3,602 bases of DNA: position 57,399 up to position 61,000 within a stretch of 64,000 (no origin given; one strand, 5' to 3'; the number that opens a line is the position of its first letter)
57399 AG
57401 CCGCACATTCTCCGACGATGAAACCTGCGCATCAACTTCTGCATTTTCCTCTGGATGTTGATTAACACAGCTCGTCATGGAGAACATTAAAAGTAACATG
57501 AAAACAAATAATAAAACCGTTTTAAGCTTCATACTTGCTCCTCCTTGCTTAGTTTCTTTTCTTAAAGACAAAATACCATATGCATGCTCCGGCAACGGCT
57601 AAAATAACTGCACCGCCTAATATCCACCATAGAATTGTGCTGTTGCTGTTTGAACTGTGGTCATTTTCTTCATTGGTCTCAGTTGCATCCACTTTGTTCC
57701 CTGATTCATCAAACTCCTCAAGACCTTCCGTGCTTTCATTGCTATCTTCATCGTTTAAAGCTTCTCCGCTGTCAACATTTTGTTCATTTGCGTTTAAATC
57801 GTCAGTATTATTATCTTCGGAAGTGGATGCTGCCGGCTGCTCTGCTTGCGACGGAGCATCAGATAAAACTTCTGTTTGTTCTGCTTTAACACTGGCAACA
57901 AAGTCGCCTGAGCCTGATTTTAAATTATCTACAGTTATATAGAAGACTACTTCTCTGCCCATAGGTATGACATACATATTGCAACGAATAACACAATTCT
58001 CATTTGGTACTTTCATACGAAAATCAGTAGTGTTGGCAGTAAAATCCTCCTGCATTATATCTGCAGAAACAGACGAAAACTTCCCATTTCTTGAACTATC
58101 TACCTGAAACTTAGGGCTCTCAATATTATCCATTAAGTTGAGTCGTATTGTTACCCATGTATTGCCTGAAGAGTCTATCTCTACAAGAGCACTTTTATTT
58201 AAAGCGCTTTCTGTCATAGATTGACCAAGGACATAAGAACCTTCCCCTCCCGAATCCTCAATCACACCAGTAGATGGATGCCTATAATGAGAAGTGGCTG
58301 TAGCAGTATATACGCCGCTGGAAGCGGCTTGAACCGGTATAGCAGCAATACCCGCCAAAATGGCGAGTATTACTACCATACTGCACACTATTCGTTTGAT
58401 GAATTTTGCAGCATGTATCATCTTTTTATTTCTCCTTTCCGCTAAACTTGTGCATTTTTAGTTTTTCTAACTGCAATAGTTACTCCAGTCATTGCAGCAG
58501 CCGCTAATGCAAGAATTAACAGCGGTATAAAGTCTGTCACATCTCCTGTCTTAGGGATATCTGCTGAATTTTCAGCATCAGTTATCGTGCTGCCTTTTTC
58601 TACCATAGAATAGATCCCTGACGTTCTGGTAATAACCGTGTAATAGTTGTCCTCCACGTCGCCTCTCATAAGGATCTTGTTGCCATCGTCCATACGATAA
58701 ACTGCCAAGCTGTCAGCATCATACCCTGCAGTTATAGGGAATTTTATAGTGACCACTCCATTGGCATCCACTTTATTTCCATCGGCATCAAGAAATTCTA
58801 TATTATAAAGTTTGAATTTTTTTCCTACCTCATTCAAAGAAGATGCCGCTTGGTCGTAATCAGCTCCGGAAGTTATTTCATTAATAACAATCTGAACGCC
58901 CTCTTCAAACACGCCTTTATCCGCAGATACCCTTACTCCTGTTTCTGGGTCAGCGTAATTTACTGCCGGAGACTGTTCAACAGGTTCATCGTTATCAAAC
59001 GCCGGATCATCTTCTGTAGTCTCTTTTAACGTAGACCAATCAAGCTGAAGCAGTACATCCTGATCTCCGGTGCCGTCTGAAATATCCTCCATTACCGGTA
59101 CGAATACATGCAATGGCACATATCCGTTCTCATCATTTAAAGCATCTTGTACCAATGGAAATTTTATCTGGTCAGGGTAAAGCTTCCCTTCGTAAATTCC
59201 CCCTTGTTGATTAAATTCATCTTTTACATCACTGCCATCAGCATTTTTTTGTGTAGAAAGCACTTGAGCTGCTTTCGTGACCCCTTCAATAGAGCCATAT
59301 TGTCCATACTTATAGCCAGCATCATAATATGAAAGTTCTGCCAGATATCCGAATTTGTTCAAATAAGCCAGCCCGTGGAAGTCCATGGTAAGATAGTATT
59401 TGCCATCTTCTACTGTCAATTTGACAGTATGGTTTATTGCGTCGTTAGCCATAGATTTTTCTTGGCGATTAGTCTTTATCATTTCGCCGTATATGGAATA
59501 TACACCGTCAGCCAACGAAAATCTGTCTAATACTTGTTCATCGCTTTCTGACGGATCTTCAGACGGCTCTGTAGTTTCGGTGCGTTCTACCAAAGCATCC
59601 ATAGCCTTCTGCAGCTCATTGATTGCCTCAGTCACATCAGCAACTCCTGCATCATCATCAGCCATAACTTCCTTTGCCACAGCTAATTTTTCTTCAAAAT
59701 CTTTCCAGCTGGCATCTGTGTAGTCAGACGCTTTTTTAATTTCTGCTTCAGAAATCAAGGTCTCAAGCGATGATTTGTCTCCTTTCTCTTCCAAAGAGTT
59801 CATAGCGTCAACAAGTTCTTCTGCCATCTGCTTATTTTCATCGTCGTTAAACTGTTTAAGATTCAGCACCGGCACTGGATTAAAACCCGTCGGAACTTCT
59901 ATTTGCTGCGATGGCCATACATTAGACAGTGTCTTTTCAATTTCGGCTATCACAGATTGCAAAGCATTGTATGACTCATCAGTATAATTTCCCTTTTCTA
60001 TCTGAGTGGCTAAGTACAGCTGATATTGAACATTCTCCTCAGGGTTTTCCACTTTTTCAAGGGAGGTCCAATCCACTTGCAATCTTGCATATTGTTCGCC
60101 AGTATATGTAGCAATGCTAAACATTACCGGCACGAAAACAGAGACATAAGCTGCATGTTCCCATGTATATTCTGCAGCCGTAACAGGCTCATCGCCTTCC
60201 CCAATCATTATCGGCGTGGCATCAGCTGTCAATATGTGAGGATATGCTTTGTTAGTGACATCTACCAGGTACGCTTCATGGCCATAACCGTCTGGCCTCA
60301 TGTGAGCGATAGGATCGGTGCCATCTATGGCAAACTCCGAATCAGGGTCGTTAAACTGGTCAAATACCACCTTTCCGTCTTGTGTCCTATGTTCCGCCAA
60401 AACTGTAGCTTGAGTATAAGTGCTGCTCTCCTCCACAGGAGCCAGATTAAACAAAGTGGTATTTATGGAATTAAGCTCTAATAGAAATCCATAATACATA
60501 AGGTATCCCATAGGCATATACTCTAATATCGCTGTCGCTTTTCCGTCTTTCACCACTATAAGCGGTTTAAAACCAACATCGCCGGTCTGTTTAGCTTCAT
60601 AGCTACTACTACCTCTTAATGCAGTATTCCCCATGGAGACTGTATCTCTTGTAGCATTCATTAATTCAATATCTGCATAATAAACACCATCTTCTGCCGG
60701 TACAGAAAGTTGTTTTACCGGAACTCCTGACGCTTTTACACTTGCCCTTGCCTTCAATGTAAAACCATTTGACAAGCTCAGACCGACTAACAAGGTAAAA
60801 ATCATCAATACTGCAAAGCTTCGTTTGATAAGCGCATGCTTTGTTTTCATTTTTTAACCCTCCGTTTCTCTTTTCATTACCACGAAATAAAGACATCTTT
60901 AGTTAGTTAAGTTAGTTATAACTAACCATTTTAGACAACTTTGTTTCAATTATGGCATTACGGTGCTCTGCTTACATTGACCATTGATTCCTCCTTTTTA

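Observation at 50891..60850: Eight-gene operon linking NEAT-like surface proteins, a heme/iron-complex ABC importer, a CydDC-like exporter pair and YbaN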

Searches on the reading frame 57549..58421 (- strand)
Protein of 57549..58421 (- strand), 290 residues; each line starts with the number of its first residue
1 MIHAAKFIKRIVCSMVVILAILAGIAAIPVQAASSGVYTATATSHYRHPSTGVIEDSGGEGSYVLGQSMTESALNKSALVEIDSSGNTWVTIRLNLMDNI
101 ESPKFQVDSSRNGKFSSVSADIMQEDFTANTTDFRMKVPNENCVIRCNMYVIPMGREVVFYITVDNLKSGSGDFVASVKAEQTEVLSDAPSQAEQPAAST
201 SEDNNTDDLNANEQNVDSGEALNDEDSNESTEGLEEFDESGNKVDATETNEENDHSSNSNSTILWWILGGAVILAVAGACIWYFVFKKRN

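Call 4: search_protein_families(library=pfam, proteins=[window:57549-58421:-], max_evalue=0.01)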
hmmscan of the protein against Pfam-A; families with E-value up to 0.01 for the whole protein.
window:57549-58421:- (290 aa): 3 families
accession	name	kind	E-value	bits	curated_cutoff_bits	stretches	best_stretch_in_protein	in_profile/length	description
PF11545.14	HemeBinding_Shp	-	2.4e-56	190.1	26.4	1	35-178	2-147/148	Cell surface heme-binding protein Shp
PF05031.18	NEAT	-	1.2e-06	29.4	32.8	1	67-164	22-115/119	Iron Transport-associated domain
PF06088.16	TLP-20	-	0.0011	19.4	23.5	1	136-240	63-161/164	Nucleopolyhedrovirus telokin-like protein-20 (TLP20)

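Call 5: search_protein_families(library=ncbifam, proteins=[window:57549-58421:-], max_evalue=0.01)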
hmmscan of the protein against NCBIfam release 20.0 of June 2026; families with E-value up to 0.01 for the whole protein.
window:57549-58421:- (290 aa): 1 family
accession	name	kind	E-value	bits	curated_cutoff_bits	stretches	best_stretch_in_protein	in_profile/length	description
NF033483.0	PknB_PASTA_kin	equivalog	0.0087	15.1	450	0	182-286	265-356/563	Stk1 family PASTA domain-containing Ser/Thr kinase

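Call 11: find_encoding_contigs(protein=window:57549-58421:-, flank=10000, max_places=6)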
Protein window:57549-58421:- (290 aa): 22 contigs read that carry it; 6 places shown.
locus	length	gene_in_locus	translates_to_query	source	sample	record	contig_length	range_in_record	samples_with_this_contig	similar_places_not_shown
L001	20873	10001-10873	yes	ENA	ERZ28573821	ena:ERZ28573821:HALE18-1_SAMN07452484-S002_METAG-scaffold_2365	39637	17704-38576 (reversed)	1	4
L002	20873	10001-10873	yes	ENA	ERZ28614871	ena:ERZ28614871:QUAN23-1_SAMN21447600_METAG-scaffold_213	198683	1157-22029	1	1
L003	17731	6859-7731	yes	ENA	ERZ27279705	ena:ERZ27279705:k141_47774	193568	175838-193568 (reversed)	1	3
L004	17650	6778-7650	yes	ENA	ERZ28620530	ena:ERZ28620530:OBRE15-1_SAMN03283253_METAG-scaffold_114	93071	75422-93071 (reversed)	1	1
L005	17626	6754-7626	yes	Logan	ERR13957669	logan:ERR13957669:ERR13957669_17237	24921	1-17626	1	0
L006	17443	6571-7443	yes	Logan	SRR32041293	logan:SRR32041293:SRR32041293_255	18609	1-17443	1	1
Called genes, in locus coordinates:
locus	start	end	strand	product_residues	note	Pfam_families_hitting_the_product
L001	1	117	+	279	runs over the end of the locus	PF00318:Ribosomal_S2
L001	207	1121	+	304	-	PF25025:EF-Ts_N (weak), PF00889:EF_TS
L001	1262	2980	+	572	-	PF01321:Creatinase_N, PF16189:Creatinase_N_2, PF00557:Peptidase_M24, PF16188:Peptidase_M24_C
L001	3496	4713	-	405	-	PF00171:Aldedh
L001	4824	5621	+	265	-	PF00696:AA_kinase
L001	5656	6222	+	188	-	PF09997:DUF2238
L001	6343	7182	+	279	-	-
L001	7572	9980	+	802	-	PF07554:FIVAR (weak), PF05031:NEAT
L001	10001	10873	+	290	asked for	PF11545:HemeBinding_Shp, PF05031:NEAT (faint)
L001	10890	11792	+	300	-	PF01497:Peripla_BP_2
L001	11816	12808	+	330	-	PF01032:FecCD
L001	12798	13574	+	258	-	PF02463:SMC_N (weak), PF13175:AAA_15 (weak), PF00005:ABC_tran, PF13304:AAA_21 (faint)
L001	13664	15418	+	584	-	PF00664:ABC_membrane, PF00005:ABC_tran, PF02463:SMC_N (weak)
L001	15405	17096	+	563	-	PF00664:ABC_membrane, PF00005:ABC_tran, PF13304:AAA_21 (faint), PF02463:SMC_N (weak)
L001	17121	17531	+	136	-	PF04304:DUF454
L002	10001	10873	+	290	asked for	PF11545:HemeBinding_Shp, PF05031:NEAT (faint)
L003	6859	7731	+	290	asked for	PF11545:HemeBinding_Shp, PF05031:NEAT (faint)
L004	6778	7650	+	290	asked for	PF11545:HemeBinding_Shp, PF05031:NEAT (faint)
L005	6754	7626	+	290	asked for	PF11545:HemeBinding_Shp, PF05031:NEAT (faint)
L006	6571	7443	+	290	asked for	PF11545:HemeBinding_Shp, PF05031:NEAT (faint)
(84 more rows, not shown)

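Call 18: search_solved_structures(query=window:57549-58421:-, max_evalue=0.01, show_alignments=2)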
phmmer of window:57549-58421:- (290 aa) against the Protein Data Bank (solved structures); distinct sequences matched with E-value up to 0.01: 1.
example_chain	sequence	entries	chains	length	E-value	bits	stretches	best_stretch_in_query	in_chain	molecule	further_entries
2q7a_A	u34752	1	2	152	2.9e-25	92.6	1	37-177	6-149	Cell surface heme-binding protein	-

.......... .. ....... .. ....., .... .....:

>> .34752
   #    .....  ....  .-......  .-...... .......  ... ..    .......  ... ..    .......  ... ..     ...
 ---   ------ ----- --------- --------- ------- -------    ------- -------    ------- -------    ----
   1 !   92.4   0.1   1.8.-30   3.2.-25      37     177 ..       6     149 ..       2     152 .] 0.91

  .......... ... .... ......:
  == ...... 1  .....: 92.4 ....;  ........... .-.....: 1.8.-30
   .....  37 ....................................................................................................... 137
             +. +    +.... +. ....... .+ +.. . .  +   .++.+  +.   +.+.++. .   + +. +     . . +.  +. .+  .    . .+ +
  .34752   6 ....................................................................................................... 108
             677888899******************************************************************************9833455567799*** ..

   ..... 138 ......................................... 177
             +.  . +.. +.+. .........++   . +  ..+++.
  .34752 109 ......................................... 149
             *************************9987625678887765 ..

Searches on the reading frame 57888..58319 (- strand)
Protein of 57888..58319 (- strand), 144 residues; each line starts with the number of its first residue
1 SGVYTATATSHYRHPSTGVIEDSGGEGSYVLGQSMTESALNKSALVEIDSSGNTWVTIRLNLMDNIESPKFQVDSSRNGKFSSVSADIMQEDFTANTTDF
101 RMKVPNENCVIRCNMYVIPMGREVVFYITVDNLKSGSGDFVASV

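Call 21: find_related_loci(query=A1, collection=genome_contigs, flank=10000)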
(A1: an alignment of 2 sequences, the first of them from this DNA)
Query A1 (144 aa) in genome_contigs; peptide patterns used: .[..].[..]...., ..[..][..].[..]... (x = any residue, [..] = any of these).
118 stretches matched a pattern; 97 encode a relative of the query (tblastn E <= 1e-3); the best 80 are kept; 80 distinct loci.
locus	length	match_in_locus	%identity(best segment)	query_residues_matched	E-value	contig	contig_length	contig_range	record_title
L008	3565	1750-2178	82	2-144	8e-83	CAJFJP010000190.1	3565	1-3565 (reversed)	Candidatus Timburyella stercoris isolate Chicken_2_mag_40 genome assembly, contig: MAGpy_11413_2_idba_bin_40_fascaffold_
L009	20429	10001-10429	81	2-144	1e-81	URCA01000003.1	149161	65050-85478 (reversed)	uncultured Ruminococcaceae bacterium isolate UMGS856 genome assembly, contig: NODE_28_length_149161_cov_8.864922, whole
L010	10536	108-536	80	2-144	3e-81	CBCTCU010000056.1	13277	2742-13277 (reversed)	MAG TPA_asm: uncultured Eubacteriales bacterium isolate SRR20550102_concoct_35 genome assembly, contig: ERZ24930432.2890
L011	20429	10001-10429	80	2-144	2e-80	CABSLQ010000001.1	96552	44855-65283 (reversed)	MAG TPA_asm: uncultured Ruminococcaceae bacterium isolate MGYG-HGUT-02705 genome assembly, contig: GUT_GENOME158781_1, w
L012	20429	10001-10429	79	2-144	2e-80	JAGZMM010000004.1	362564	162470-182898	MAG: Clostridiales bacterium isolate L3_114_360G1_dasL3_114_360G1_concoct_73 L3_114_360G1_scaffold_9, whole genome shotg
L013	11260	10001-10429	81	2-144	2e-80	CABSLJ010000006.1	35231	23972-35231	MAG TPA_asm: uncultured Ruminococcaceae bacterium isolate MGYG-HGUT-02702 genome assembly, contig: GUT_GENOME158646_6, w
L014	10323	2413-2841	80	2-144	5e-79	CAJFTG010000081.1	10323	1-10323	Candidatus Avimonas caecicola isolate Chicken_7_mag_176 genome assembly, contig: MAGpy_11413_7_idba_bin_176_fascaffold_8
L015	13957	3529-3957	83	2-144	4e-79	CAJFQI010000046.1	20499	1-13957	Candidatus Avimonas faecium isolate Chicken_12_mag_180 genome assembly, contig: MAGpy_11413_12_idba_bin_180_fascaffold_3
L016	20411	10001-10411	75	2-144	1e-72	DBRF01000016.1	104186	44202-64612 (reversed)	MAG TPA_asm: Ruminococcaceae bacterium UBA1375 UBA1375_contig_1101, whole genome shotgun sequence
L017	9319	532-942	76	2-144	4e-72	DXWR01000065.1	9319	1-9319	MAG TPA_asm: Oscillospiraceae bacterium isolate HRGM_Genome_3609 HRGM_Genome_3609_65, whole genome shotgun sequence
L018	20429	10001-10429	72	2-144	3e-71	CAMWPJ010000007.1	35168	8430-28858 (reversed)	MAG TPA_asm: uncultured Clostridia bacterium isolate SRR14411303_bin.1_metawrap_v1.3_MAG genome assembly, contig: NODE.1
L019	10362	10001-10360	78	1-120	5e-66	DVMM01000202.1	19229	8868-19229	MAG TPA_asm: Candidatus Egerieisoma faecipullorum isolate CHK195-4489 CHK195__C328042_L19229_ERR3414590, whole genome sh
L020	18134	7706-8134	66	2-144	5e-65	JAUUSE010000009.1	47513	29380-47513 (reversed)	MAG: Bacillota bacterium isolate N1170.26 NODE_384_length_47513_cov_7.142863, whole genome shotgun sequence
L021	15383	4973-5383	66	2-144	1e-63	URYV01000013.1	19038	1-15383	uncultured Ruminococcaceae bacterium isolate UMGS1484 genome assembly, contig: NODE_951_length_19038_cov_3.735922, whole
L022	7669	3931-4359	63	2-144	6e-62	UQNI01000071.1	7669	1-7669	uncultured Ruminococcaceae bacterium isolate UMGS454 genome assembly, contig: NODE_4552_length_7669_cov_3.021014, whole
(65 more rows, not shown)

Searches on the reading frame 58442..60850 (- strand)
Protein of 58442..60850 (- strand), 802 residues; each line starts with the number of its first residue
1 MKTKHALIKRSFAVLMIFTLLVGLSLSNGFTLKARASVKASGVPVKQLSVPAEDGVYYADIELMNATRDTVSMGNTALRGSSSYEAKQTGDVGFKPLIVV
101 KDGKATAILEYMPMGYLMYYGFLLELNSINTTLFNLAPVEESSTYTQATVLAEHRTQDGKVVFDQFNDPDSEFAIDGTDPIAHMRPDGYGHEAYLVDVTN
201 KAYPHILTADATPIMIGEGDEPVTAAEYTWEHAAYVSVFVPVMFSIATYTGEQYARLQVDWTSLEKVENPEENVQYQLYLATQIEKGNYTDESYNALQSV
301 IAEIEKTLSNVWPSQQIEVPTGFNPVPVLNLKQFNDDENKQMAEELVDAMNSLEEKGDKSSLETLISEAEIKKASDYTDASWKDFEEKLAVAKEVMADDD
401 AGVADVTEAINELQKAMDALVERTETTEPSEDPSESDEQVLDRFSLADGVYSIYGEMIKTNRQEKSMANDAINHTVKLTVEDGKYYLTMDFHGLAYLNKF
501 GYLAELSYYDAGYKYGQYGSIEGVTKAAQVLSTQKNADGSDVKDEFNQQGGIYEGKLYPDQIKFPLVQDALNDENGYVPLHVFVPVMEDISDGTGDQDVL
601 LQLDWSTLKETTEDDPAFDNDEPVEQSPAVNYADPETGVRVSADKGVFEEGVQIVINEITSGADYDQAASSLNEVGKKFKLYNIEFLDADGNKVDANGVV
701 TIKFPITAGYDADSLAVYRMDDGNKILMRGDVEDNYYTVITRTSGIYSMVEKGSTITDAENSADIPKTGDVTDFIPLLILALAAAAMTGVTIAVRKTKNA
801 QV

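Call 4: search_protein_families(library=pfam, proteins=[window:58442-60850:-], max_evalue=0.01)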
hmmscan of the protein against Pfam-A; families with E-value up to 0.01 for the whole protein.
window:58442-60850:- (802 aa): 2 families
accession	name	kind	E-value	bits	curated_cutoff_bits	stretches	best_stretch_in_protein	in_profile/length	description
PF05031.18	NEAT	-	9.7e-13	49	32.8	1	446-502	3-59/119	Iron Transport-associated domain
PF07554.19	FIVAR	-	3.7e-08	34.3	29.2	1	358-420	1-70/71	FIVAR domain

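Call 5: search_protein_families(library=ncbifam, proteins=[window:58442-60850:-], max_evalue=0.01)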
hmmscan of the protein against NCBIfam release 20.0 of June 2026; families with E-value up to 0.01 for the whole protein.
window:58442-60850:- (802 aa): 6 families
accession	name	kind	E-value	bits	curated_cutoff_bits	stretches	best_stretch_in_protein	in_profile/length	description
NF046019.1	ZmpB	exception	8.2e-10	36.5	3000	1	342-500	531-686/1969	zinc metalloprotease B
NF047897.1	LctobiosidLnbX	equivalog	1.4e-08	33.1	2500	1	355-436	1414-1495/1498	lacto-N-biosidase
NF041578.1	betaarabinsidaseHypBA2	equivalog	2.4e-06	25.3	3200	1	347-421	1632-1709/1709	beta-L-arabinobiosidase HypBA2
NF058656.1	NEAT_IsdX2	exception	5.4e-06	24.8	1400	1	429-505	689-765/912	NEAT domain-containing hemophore IsdX2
TIGR03656.1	IsdC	equivalog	1.3e-05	25.1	155.85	1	445-491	28-74/219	heme uptake protein IsdC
NF011103.0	PRK14530.1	equivalog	0.0073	15.9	294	0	521-580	29-87/215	adenylate kinase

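Call 19: search_solved_structures(query=window:58442-60850:-, max_evalue=0.1, show_alignments=3)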
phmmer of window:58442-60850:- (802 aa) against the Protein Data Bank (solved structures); distinct sequences matched with E-value up to 0.1: 3.
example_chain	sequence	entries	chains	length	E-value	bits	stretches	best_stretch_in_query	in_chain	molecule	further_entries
9w5y_A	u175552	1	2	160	3.6e-28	101.6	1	441-608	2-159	Streptococcal hemoprotein receptor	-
4h8p_A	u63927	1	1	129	0.00031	22.5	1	442-503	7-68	Iron Transport-associated domain protein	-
4h8q_A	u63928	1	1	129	0.00043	22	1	442-503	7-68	Iron Transport-associated domain protein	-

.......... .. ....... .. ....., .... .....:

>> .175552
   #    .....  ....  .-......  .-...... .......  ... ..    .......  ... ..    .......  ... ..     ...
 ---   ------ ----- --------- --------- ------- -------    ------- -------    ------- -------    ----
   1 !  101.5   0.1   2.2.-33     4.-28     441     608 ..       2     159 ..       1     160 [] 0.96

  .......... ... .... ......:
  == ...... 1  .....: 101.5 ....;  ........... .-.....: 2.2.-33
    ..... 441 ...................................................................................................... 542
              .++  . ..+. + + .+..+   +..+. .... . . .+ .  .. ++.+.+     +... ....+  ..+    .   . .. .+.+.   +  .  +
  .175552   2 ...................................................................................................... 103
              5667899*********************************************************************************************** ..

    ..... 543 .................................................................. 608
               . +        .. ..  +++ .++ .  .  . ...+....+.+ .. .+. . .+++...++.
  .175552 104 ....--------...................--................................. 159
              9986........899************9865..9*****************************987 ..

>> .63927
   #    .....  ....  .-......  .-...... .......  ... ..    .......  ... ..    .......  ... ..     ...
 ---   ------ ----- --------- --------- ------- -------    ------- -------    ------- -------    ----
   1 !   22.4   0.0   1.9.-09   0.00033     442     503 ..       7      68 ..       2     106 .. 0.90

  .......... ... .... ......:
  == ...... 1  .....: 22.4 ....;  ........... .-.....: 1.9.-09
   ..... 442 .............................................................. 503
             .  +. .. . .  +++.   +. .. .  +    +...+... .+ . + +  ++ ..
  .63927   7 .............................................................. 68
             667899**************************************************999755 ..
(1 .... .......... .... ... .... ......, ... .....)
